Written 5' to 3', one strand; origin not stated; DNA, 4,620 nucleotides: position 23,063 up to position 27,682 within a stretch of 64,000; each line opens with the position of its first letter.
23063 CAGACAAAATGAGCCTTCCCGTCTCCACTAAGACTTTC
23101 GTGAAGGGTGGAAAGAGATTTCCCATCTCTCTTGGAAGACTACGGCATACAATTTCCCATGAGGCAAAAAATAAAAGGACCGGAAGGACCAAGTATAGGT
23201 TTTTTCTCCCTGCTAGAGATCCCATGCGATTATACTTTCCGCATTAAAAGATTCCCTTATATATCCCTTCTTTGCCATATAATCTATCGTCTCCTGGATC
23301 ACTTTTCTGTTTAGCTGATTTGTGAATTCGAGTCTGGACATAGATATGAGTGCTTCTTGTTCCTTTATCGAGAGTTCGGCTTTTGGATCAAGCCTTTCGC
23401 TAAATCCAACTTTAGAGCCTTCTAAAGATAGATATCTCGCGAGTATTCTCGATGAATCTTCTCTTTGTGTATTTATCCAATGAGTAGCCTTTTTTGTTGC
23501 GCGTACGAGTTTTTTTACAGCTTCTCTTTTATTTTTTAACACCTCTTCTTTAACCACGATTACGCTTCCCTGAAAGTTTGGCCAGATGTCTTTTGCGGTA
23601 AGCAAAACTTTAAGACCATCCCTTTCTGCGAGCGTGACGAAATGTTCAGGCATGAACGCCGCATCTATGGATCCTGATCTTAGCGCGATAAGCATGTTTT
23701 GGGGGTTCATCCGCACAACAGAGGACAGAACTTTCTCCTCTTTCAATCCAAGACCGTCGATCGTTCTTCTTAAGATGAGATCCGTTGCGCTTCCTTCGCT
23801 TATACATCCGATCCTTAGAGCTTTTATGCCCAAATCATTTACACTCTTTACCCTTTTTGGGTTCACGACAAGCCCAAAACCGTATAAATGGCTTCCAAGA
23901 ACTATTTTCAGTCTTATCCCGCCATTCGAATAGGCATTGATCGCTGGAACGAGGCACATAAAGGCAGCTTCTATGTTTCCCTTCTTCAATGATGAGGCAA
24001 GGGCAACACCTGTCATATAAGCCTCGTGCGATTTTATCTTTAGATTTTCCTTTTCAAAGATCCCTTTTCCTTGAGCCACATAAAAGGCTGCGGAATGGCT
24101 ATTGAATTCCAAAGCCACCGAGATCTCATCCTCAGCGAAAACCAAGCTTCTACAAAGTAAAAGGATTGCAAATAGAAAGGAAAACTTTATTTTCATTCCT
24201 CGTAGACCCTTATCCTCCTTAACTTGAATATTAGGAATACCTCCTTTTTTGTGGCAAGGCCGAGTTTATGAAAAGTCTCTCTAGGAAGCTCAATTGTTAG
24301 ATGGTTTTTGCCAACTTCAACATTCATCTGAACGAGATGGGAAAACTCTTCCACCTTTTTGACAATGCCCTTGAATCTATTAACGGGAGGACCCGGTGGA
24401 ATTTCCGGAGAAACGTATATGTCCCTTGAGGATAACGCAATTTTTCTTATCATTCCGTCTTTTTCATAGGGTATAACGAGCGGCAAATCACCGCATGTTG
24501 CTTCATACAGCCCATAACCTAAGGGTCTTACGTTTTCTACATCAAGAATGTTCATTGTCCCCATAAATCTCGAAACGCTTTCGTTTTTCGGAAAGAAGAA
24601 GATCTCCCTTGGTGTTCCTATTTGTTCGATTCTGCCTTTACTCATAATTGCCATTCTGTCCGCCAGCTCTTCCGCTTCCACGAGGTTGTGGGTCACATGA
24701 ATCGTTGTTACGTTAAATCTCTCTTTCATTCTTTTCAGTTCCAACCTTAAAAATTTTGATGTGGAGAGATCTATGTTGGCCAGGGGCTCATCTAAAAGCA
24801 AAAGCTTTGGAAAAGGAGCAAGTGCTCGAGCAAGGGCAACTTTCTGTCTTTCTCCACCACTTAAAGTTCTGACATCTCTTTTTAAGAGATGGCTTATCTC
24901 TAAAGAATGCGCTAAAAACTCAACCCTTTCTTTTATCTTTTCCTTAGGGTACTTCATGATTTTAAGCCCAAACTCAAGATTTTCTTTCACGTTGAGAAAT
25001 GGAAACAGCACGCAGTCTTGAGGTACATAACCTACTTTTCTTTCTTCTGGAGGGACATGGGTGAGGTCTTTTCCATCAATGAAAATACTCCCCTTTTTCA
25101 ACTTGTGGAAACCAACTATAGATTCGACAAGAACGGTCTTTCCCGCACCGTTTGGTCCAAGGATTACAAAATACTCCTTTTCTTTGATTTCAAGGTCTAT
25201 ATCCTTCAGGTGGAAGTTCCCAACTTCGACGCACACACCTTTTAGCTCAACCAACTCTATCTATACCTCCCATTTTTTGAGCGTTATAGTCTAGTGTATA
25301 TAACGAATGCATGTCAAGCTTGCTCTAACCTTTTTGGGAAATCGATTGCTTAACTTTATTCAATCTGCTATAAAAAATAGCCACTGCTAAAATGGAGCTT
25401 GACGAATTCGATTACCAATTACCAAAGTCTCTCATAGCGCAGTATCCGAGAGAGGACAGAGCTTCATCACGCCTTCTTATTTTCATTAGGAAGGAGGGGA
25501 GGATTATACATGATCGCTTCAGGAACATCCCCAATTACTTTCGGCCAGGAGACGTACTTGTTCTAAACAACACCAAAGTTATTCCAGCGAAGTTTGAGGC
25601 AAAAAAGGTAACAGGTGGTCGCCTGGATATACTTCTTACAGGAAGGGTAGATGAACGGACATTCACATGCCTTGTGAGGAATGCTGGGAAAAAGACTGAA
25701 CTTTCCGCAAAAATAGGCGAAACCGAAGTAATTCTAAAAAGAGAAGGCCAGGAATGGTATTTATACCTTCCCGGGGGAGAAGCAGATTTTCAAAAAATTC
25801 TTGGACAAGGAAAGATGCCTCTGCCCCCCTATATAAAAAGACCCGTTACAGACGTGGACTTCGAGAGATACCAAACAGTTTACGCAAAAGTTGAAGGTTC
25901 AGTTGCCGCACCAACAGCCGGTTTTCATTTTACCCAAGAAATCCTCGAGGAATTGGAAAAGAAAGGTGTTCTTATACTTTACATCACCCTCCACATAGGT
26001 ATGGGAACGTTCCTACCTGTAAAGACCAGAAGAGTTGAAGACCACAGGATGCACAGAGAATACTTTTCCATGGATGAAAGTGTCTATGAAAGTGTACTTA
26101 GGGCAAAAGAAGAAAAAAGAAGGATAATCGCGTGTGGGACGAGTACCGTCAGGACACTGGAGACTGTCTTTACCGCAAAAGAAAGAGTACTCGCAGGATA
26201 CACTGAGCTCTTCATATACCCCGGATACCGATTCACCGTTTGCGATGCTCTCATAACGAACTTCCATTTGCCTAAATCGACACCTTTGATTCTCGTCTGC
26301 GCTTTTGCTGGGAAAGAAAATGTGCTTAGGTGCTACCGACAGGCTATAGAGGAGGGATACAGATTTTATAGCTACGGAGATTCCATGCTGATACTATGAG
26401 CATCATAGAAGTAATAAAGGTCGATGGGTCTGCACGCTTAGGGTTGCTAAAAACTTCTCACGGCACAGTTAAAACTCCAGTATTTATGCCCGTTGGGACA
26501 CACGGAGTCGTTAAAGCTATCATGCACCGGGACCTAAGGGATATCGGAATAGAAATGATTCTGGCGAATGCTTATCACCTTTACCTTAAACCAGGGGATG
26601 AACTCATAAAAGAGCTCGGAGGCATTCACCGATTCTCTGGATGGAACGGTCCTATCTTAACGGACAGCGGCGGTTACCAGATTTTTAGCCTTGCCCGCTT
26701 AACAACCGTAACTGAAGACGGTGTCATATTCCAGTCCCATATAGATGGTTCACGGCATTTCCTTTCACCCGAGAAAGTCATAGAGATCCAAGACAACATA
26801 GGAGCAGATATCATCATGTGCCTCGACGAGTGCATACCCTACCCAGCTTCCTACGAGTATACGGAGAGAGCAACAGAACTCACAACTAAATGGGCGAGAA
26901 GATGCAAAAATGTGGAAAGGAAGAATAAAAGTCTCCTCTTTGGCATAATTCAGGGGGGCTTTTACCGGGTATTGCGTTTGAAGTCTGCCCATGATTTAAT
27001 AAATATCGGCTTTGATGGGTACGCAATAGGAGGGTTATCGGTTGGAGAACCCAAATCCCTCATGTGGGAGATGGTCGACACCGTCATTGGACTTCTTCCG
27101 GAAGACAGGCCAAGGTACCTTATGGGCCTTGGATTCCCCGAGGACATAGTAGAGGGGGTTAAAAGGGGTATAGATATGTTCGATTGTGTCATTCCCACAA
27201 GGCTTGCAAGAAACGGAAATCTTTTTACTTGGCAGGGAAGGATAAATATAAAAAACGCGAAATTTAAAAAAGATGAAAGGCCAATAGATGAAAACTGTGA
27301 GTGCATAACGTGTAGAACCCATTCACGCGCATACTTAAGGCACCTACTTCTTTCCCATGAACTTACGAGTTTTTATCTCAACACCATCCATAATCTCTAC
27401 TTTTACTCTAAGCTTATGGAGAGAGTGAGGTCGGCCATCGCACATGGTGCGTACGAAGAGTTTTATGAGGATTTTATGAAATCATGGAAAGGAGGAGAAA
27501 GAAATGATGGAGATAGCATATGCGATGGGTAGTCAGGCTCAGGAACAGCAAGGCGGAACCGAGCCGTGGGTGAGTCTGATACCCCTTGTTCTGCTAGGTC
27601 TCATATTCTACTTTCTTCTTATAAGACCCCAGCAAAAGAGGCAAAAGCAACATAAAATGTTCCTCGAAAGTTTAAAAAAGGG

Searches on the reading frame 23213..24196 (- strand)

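Call 13: search_protein_families(library=pfam, proteins=[window:23213-24196:-], max_evalue=0.00001)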
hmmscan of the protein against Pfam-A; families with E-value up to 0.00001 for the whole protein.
window:23213-24196:- (327 aa): 3 families
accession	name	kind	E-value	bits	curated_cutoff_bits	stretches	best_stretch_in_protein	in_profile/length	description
PF13379.11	NMT1_2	-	7.9e-25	88.5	24.7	1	32-254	15-249/252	NMT1-like family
PF09084.16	NMT1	-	1.1e-14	55.3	20.5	1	32-242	1-210/216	NMT1/THI5 like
PF12974.12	Phosphonate-bd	-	8e-07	29.1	27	1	66-251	42-225/242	ABC transporter, phosphonate, periplasmic substrate-binding protein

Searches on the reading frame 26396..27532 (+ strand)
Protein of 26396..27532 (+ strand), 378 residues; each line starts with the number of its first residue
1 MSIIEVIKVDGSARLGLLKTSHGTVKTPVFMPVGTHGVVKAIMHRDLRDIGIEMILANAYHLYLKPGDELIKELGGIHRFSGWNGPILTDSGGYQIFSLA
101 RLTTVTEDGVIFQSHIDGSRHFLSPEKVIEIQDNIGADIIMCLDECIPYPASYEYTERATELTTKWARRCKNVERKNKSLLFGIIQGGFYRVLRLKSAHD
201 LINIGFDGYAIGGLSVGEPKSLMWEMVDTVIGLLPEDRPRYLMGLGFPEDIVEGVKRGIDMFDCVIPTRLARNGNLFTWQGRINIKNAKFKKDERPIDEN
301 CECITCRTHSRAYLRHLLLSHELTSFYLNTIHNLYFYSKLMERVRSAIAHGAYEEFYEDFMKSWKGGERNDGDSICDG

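Call 12: search_protein_families(library=pfam, proteins=[window:26396-27532:+], max_evalue=0.00001)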
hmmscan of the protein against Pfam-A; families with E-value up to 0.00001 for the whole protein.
window:26396-27532:+ (378 aa): 1 family
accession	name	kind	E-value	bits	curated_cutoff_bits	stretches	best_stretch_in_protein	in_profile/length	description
PF01702.25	TGT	-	2.9e-161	536.9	26.3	1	12-364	2-355/357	Queuine tRNA-ribosyltransferase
